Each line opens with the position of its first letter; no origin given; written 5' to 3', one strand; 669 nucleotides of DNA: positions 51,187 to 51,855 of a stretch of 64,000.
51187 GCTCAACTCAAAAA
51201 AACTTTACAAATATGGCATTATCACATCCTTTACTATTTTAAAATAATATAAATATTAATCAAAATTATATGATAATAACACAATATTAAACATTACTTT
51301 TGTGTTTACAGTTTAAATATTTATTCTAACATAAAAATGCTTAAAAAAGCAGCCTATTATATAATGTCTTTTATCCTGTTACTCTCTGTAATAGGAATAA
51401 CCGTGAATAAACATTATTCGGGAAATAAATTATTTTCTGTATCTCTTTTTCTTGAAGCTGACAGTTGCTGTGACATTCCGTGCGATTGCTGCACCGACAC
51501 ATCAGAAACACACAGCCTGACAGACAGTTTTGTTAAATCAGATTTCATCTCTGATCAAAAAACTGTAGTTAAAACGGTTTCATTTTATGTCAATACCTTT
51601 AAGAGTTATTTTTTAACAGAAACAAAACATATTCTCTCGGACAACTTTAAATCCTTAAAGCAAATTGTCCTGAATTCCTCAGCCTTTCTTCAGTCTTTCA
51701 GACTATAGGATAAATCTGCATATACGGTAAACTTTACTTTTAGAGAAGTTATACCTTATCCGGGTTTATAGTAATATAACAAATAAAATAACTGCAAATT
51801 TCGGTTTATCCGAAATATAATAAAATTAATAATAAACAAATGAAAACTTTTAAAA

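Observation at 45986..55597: Three paralogous small Cys-rich membrane proteins each head a transcription unit of the metal island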

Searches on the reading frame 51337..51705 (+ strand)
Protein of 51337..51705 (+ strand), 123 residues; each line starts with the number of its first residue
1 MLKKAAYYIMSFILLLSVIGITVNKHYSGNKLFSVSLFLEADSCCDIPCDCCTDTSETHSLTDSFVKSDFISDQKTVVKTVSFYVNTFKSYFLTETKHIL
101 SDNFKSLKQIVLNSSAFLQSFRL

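Call 3: search_protein_families(library=pfam, proteins=[window:51337-51705:+], max_evalue=1)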
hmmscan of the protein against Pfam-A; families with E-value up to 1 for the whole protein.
window:51337-51705:+ (123 aa): 0 families

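Call 4: search_protein_families(library=ncbifam, proteins=[window:51337-51705:+], max_evalue=1)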
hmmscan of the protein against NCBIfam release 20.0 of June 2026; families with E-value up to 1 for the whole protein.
window:51337-51705:+ (123 aa): 1 family
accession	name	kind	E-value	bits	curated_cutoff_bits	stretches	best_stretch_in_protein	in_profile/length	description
NF047658.1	HYC_CC_PP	subfamily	1.2e-10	42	28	1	4-109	2-106/131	HYC_CC_PP family protein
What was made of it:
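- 51337..51708 (+): p2, HYC_CC_PP/DUF8199 family protein (HYS, CCxxxCxCC, no PP; TAG stop). NF047658 42.0 bits (call 4).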

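Call 11: find_homologous_proteins(query=window:51337-51705:+, max_evalue=0.001)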
Query window:51337-51705:+ (123 aa): 7 proteins with E <= 0.001 among 8 candidates.
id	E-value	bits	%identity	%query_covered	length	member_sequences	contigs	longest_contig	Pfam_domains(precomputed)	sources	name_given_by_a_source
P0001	2.2e-45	171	70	100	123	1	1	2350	PF26622.1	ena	-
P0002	8.0e-40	154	65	100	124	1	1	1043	PF26622.1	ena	-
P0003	8.1e-37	144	62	100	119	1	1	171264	PF26622.1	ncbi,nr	ncbi:MAG: hypothetical protein L3J35_01275 [Bacteroidales bacterium]|nr:hypothetical protein [Bacter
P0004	2.2e-35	139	58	100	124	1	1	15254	PF26622.1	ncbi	-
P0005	2.0e-30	123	53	100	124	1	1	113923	PF26622.1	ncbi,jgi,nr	ncbi:MAG: hypothetical protein GXO80_09315 [Chlorobi bacterium]|nr:hypothetical protein [Chlorobiota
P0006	9.8e-28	115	51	100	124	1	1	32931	PF26622.1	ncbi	-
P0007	1.8e-27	114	52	94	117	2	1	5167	PF26622.1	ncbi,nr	ncbi:MAG: hypothetical protein L3J56_07510, partial [Bacteroidales bacterium]|nr:hypothetical protei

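Call 16: find_encoding_contigs(protein=P0005, flank=10000, max_places=3)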
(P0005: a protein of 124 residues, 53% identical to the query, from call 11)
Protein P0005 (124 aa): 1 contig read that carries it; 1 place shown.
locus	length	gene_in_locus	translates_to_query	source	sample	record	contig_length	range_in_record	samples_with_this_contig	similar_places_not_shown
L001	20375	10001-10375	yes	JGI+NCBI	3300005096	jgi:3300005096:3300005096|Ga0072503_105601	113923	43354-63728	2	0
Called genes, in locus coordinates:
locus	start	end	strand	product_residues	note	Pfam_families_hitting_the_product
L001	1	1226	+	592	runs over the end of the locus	PF00330:Aconitase, PF00694:Aconitase_C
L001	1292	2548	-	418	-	PF04851:ResIII, PF00270:DEAD, PF00271:Helicase_C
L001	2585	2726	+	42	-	-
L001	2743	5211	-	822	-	PF08245:Mur_ligase_M, PF01168:Ala_racemase_N, PF00842:Ala_racemase_C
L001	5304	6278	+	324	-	PF00348:polyprenyl_synt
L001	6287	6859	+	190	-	PF12833:HTH_18, PF00165:HTH_AraC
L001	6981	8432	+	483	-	PF00403:HMA, PF19335:HMBD, PF00122:E1-E2_ATPase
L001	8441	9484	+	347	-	PF08282:Hydrolase_3 (faint), PF00702:Hydrolase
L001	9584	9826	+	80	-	PF09851:SHOCT (weak)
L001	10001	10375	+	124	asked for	PF26622:DUF8199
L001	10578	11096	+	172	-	-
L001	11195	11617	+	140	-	PF00034:Cytochrom_C, PF13442:Cytochrome_CBB3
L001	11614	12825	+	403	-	-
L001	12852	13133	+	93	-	-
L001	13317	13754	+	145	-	PF00403:HMA (weak)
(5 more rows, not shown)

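Call 26: search_protein_representatives(alignment_id=A2)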
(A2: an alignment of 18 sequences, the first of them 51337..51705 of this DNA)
Query: 18 sequences, 151 profile positions. Proteins with E-value up to 0.001 (for the whole library): 1261; up to 1e-10: 174; up to 1e-30: 7. The best 150 are listed.
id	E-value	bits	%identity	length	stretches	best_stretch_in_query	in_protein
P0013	2.6e-60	219.4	-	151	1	1-151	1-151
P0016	4.1e-55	202.5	-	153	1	1-151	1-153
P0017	1.7e-54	200.5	-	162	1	1-151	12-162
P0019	8.8e-53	194.9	-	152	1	1-151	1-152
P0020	2.6e-39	151.2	-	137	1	17-151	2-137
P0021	4.1e-38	147.3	-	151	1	1-151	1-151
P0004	2.1e-34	135.3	-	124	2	1-53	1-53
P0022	6.9e-24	101.1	-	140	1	2-151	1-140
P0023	2.8e-21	92.6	-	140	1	3-148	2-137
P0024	8.5e-21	91.1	-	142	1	3-151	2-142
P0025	8.9e-21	91.0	-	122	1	1-151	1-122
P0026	1.0e-20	90.9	-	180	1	3-119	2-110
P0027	2.0e-20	89.9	-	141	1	1-126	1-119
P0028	2.2e-20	89.8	-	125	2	1-53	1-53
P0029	1.6e-19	87.0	-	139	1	4-151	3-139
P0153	1.9e-11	60.7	-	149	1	5-150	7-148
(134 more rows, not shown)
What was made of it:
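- Family size and motifs: 1261 clusters at E<=1e-3 (call 26).
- Tried and rejected: I considered an ORF-calling artefact and rejected it on family conservation (call 26).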

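Call 31: find_related_loci(query=A2, collection=genome_contigs, flank=10000)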
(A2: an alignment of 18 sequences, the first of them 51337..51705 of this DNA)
Query A2 (123 aa) in genome_contigs; peptide patterns used: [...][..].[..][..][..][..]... (x = any residue, [..] = any of these).
28 stretches matched a pattern; 25 encode a relative of the query (tblastn E <= 1e-3); 23 distinct loci.
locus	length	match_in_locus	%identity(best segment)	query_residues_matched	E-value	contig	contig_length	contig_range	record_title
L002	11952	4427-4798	53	1-123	1e-36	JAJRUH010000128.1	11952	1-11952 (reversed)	MAG: Bacteroidetes bacterium isolate Dive96_bin10.164 k141_3816867, whole genome shotgun sequence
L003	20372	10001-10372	53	1-123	2e-36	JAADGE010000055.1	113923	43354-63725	MAG: Chlorobiota bacterium isolate M_MetaBat.100 contig-127_287, whole genome shotgun sequence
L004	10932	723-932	53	1-70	4e-23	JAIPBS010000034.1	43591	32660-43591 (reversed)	MAG: Bacteroidales bacterium isolate Tobar14m-G11 Tobar14m-C524, whole genome shotgun sequence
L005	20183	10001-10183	56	10-70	2e-21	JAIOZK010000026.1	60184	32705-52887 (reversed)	MAG: Bacteroidales bacterium isolate Tobar13.5m-G7 Tobar13-5m-C545, whole genome shotgun sequence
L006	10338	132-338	48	1-69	5e-21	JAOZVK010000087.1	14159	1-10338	MAG: Bacteroidales bacterium isolate GMC9.metabat2.98 GMC9_1498_length_14159_cov_20.350468, whole genome shotgun sequenc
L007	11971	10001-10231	47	10-85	8e-16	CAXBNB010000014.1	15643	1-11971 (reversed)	MAG TPA_asm: uncultured Reichenbachiellaceae bacterium isolate ERR2762135_concoct_116 genome assembly, contig: ERZ342183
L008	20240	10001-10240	39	1-78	1e-15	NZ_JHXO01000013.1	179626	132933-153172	Prolixibacter bellariivorans ATCC BAA-1284 T426DRAFT_scaffold00011.11_C, whole genome shotgun sequence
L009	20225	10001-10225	41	1-73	6e-15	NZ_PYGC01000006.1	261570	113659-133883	Prolixibacter denitrificans strain DSM 27267 Ga0181020_106, whole genome shotgun sequence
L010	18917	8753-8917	51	2-56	2e-14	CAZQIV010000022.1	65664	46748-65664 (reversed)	MAG TPA_asm: uncultured Lentimicrobiaceae bacterium isolate SRP191223_co1_241 genome assembly, contig: NODE_223_length_6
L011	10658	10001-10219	38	1-73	4e-14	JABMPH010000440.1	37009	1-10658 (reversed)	MAG: Bacteroidetes bacterium isolate bin.586 k141_6122010, whole genome shotgun sequence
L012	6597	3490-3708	38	1-73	6e-14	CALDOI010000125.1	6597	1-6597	MAG TPA_asm: uncultured Bacteroidetes bacterium isolate ERR2206790_bin.0_CONCOCT_v1.1_MAG genome assembly, contig: ERZ89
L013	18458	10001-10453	29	1-122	3e-12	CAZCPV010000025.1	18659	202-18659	MAG TPA_asm: uncultured Draconibacterium sp. isolate SRP163575_co3_101 genome assembly, contig: NODE_3081_length_18659_c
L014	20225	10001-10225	31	1-77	9e-12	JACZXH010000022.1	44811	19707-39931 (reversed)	MAG: Bacteroidetes bacterium isolate B22T3L14 B22T3L14_NODE342, whole genome shotgun sequence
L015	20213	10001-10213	38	16-83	5e-11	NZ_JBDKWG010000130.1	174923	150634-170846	Reichenbachiella sp. MALMAid0571 k141_160, whole genome shotgun sequence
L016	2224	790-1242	28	1-122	4e-10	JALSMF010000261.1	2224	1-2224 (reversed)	MAG: Bacteroidales bacterium isolate 355-202_metabat2_scaf2bin.077 355-202_scaffold_27554_c1, whole genome shotgun seque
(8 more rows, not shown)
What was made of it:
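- Tried and rejected: The 18-sequence alignment was used instead, so the genome sample is biased to the KHYS branch (call 31).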

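Call 39: find_homologous_proteins(query=A4, max_evalue=0.001)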
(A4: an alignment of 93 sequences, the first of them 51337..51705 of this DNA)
Query A4 (93 sequences) (123 aa, profile of the alignment): 78 proteins with E <= 0.001 among 1500 candidates.
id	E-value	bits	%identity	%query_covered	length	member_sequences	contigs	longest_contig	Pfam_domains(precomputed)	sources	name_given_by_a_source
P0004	1.4e-31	128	58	100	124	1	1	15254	PF26622.1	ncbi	-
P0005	2.0e-30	124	53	100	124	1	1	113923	PF26622.1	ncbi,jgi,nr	ncbi:MAG: hypothetical protein GXO80_09315 [Chlorobi bacterium]|nr:hypothetical protein [Chlorobiota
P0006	4.4e-30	123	51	100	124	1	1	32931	PF26622.1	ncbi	-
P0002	9.5e-30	122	65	100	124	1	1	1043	PF26622.1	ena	-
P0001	1.1e-29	121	70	100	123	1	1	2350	PF26622.1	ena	-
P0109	4.7e-28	116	31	52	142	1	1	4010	PF26622.1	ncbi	-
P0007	1.1e-27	115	52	94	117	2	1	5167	PF26622.1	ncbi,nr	ncbi:MAG: hypothetical protein L3J56_07510, partial [Bacteroidales bacterium]|nr:hypothetical protei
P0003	1.8e-27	114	62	100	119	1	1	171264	PF26622.1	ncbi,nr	ncbi:MAG: hypothetical protein L3J35_01275 [Bacteroidales bacterium]|nr:hypothetical protein [Bacter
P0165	9.8e-24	102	32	46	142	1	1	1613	PF26622.1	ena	-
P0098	2.1e-23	101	36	36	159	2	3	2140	PF26622.1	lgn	-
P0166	3.5e-22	97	36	32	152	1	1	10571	PF26622.1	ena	-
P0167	5.6e-22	97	33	32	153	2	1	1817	PF26622.1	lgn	-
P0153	6.9e-22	96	23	46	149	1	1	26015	PF26622.1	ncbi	-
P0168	1.7e-21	95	42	29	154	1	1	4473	PF26622.1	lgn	-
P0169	4.3e-21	94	34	36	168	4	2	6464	PF26622.1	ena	-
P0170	1.4e-20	92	33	33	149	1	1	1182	PF26622.1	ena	-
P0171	1.7e-20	92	31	32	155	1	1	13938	PF26622.1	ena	-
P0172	8.9e-20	89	38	30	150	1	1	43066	PF26622.1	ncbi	-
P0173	9.8e-20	89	41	32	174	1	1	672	PF26622.1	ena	-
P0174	1.2e-19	89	33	40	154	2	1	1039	PF26622.1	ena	-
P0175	1.6e-19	89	35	30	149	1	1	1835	PF26622.1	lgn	-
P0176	1.6e-19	89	29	28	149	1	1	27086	PF26622.1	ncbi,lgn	-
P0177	1.7e-19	88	35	37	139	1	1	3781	PF26622.1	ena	-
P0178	1.8e-19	88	25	93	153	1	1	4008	PF26622.1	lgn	-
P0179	1.8e-19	88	33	32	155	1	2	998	PF26622.1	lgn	-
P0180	2.0e-19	88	34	28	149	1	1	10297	PF26622.1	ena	-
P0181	4.5e-19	87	33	37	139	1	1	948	PF26622.1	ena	-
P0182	4.6e-19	87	38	32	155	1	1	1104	PF26622.1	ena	-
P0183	7.4e-19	86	36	32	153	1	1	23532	PF26622.1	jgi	-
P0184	8.4e-19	86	32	31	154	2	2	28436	PF26622.1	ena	-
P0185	1.0e-18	86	34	31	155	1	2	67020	PF26622.1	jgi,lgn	jgi:hypothetical protein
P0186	2.1e-18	85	35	30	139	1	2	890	PF26622.1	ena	-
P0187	3.8e-18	84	36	32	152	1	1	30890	PF26622.1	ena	-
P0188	5.1e-18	84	28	63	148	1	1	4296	PF26622.1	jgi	-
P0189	7.2e-18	83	29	63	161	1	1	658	PF26622.1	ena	-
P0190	8.3e-18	83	36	29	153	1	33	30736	PF26622.1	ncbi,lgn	-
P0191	9.3e-18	83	39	31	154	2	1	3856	PF26622.1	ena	-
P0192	9.6e-18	83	26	32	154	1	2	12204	PF26622.1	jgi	jgi:hypothetical protein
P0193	1.0e-17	83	32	31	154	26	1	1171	PF26622.1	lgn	-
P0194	1.4e-17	82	34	28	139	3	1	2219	PF26622.1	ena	-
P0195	2.0e-17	82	34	28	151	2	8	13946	PF26622.1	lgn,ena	-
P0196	2.2e-17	82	36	32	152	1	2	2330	PF26622.1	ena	-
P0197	2.3e-17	82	27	37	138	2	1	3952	PF26622.1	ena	-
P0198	2.4e-17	82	33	37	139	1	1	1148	PF26622.1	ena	-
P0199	2.7e-17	81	43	28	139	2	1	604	PF26622.1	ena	-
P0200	3.3e-17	81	34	31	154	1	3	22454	PF26622.1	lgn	-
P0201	4.2e-17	81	32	31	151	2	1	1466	PF26622.1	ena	-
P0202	5.9e-17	80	-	-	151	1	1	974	PF26622.1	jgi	jgi:hypothetical protein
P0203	7.5e-17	80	35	28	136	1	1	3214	PF26622.1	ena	-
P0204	7.6e-17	80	37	31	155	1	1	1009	PF26622.1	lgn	-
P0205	9.7e-17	80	-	-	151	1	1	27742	PF26622.1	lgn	-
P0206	1.1e-16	79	33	59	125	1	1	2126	PF26622.1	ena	-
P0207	1.2e-16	79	31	34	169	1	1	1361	PF26622.1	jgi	jgi:hypothetical protein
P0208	1.5e-16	79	32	31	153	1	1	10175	PF26622.1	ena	-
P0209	1.5e-16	79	25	74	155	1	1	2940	PF26622.1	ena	-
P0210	1.6e-16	79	34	26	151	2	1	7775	PF26622.1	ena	-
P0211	2.2e-16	78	26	46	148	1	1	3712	PF26622.1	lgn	-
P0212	2.4e-16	78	38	33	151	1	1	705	PF26622.1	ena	-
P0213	8.1e-16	77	-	-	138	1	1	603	PF26622.1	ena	-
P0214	9.2e-16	76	29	31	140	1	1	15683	PF26622.1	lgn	-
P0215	9.4e-16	76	31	24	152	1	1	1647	PF26622.1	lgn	-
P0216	9.5e-16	76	29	28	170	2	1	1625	PF26622.1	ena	-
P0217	1.2e-15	76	-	-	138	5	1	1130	PF26622.1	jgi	-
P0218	2.2e-15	75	-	-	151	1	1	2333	PF26622.1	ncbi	-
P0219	3.1e-15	75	31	29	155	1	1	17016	PF26622.1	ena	-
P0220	3.4e-15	75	35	34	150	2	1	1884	PF26622.1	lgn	-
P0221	7.3e-15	74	31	26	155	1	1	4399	PF26622.1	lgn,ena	-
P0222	1.5e-14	72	36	29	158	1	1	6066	PF26622.1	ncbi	-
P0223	1.6e-14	72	-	-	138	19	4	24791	PF26622.1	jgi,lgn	-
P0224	2.0e-14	72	36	29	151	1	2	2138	PF26622.1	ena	-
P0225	2.8e-14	72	-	-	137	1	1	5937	PF26622.1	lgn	-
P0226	6.9e-14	70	-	-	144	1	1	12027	PF26622.1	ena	-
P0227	1.3e-13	70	28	33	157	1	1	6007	PF26622.1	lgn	-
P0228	1.6e-13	69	23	46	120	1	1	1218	PF26622.1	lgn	-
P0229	2.8e-12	65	42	31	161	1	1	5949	PF26622.1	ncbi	ncbi:MAG: HYC_CC_PP family protein [Chitinophagales bacterium]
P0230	3.5e-12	65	34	28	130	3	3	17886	PF26622.1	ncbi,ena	-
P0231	8.5e-11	60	20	60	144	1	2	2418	PF26622.1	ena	-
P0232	1.7e-6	46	-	-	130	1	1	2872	PF26622.1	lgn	-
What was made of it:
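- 51337..51708 (+): The exact sequence was not returned by the protein searches (calls 11, 39).
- On HYC_CC_PP (NCBIfam NF047658) / DUF8199 (Pfam PF26622): The closest homologues carry precomputed PF26622 (calls 11, 16, 39).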

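Call 40: find_encoding_contigs(protein=P0185, flank=8000, max_places=1)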
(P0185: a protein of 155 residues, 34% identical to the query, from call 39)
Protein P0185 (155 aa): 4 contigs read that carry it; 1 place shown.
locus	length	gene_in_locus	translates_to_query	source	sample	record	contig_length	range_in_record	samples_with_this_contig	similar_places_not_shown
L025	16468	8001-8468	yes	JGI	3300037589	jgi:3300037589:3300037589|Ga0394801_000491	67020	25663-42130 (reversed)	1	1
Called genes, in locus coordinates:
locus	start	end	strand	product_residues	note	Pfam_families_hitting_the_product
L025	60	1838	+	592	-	PF02463:SMC_N (weak), PF13304:AAA_21, PF13175:AAA_15, PF14491:DUF4435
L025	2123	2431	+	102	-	PF12728:HTH_17 (faint)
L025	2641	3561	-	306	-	PF08401:ArdcN, PF18818:MPTase-PolyVal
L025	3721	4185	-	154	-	PF04002:RadC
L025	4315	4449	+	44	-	-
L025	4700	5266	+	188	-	PF12833:HTH_18, PF00165:HTH_AraC (weak)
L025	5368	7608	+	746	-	PF00403:HMA, PF00122:E1-E2_ATPase, PF00702:Hydrolase, PF08282:Hydrolase_3 (faint)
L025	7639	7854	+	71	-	PF00403:HMA (weak)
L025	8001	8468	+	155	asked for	PF26622:DUF8199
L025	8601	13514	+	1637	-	PF00873:ACR_tran, PF02321:OEP (weak)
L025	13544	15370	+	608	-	PF19335:HMBD, PF25919:BSH_CusB, PF25973:BSH_CzcB (weak), PF25869:3HB_CusB, PF25954:Beta-barrel_RND_2, PF25975:CzcB_C, PF11827:DUF3347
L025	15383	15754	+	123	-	PF00403:HMA (weak)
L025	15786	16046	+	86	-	PF19335:HMBD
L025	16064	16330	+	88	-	PF18926:DUF5676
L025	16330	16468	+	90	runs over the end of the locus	PF04307:YdjM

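Call 41: find_encoding_contigs(protein=P0172, flank=8000, max_places=1)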
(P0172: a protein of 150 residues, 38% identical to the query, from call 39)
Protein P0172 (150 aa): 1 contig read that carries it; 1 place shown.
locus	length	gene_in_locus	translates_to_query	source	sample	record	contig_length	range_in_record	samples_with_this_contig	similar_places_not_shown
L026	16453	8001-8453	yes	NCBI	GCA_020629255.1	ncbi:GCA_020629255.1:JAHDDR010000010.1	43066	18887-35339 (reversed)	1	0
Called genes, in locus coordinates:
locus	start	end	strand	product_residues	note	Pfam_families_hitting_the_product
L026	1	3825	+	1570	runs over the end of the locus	PF26689:FIDD, PF18962:Por_Secre_tail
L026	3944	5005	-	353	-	PF04166:PdxA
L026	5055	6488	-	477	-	PF00883:Peptidase_M17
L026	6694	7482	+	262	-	PF00398:RrnaAD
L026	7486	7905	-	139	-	PF00903:Glyoxalase, PF12681:Glyoxalase_2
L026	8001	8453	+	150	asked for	PF26622:DUF8199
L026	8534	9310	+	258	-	-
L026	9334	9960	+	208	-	PF00403:HMA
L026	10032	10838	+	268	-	PF17170:DUF5128 (faint), PF01436:NHL (weak)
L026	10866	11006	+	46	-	-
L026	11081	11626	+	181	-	-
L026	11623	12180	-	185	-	-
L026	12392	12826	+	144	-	PF09917:DUF2147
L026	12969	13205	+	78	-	-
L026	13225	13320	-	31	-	-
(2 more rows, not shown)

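Call 42: find_encoding_contigs(protein=P0190, flank=8000, max_places=1)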
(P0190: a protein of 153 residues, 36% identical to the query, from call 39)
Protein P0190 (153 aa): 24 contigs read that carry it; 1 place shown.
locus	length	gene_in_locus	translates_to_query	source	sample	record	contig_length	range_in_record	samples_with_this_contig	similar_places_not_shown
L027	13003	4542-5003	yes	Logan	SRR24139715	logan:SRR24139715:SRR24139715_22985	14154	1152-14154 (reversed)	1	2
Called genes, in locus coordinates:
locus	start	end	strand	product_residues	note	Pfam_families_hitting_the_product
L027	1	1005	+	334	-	?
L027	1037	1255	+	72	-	PF19335:HMBD (faint)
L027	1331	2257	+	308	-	PF20243:MbnP, PF18962:Por_Secre_tail (weak)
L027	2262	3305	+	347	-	PF00034:Cytochrom_C (faint), PF03150:CCP_MauG, PF21419:RoxA-like_Cyt-c (weak)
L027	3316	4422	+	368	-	PF03150:CCP_MauG, PF00034:Cytochrom_C (faint)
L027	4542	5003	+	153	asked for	PF26622:DUF8199 (weak)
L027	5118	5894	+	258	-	-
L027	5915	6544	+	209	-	PF00403:HMA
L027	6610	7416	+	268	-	PF15869:TolB_like (faint), PF01436:NHL (faint)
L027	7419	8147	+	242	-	PF00403:HMA, PF07291:MauE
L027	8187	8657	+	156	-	PF03713:DUF305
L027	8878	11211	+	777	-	PF07732:Cu-oxidase_3, PF00394:Cu-oxidase, PF07731:Cu-oxidase_2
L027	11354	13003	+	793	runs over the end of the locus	PF04313:HSDR_N (weak), PF13588:HSDR_N_2, PF00270:DEAD, PF04851:ResIII, PF18766:SWI2_SNF2, PF08463:EcoEI_R_C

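Call 43: find_encoding_contigs(protein=P0223, flank=8000, max_places=1)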
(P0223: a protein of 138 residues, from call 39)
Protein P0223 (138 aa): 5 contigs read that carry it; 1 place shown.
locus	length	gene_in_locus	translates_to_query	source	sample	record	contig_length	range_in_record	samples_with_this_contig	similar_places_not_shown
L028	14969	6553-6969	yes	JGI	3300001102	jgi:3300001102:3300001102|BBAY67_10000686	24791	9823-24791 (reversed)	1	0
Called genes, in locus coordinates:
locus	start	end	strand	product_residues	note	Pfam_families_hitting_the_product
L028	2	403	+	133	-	?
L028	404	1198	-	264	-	PF02498:Bro-N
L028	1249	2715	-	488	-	PF01051:Rep3_N, PF21205:Rep3_C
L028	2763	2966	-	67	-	-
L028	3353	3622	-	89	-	-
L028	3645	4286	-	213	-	PF01656:CbiA, PF07015:VirC1 (weak), PF09140:MipZ (weak), PF10609:ParA, PF13614:AAA_31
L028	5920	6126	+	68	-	-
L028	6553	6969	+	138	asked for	PF26622:DUF8199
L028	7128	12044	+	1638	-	PF00873:ACR_tran, PF02321:OEP (faint)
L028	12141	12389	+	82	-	-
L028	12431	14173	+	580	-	PF19335:HMBD, PF25919:BSH_CusB, PF25973:BSH_CzcB (weak), PF25869:3HB_CusB, PF25954:Beta-barrel_RND_2, PF25975:CzcB_C, PF11827:DUF3347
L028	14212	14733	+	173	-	PF11827:DUF3347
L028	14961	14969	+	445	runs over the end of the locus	PF03150:CCP_MauG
